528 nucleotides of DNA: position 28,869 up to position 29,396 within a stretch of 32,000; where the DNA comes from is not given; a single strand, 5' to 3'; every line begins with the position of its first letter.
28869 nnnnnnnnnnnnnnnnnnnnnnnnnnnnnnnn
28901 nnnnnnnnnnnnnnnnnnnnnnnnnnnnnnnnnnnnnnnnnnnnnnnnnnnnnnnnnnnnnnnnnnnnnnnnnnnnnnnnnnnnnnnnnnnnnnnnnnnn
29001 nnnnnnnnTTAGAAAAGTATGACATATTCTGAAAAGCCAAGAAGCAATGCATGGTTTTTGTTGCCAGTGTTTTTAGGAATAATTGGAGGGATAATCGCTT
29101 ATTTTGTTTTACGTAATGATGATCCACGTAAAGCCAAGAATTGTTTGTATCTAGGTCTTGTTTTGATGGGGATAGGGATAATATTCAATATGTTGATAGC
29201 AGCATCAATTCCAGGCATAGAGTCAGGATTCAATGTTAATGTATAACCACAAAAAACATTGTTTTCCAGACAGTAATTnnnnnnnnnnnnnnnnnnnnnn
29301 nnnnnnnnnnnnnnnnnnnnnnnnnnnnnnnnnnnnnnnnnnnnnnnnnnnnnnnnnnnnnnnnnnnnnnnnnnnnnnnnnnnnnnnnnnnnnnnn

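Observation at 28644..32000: Three copies of a 28-bp palindromic motif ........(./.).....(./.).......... bracketing the accessory genes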

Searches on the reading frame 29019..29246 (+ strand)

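Call 14: search_protein_families(library=pfam, proteins=[window:29019-29246:+], max_evalue=0.01)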
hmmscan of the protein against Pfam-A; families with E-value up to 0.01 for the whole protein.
window:29019-29246:+ (75 aa): 0 families

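Call 90: search_protein_families(library=ncbifam, proteins=[window:29019-29246:+], max_evalue=0.1)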
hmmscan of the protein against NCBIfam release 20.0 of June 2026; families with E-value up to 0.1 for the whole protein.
window:29019-29246:+ (75 aa): 2 families
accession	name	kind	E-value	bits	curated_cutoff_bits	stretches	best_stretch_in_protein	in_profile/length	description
TIGR00711.1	efflux_EmrB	subfamily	0.0018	17.1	230.2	1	13-55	159-201/485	DHA2 family efflux MFS transporter permease subunit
NF051875.1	glycan_WsfD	subfamily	0.036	12.8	80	1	9-55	374-420/452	glycan biosynthesis hexose transferase WsfD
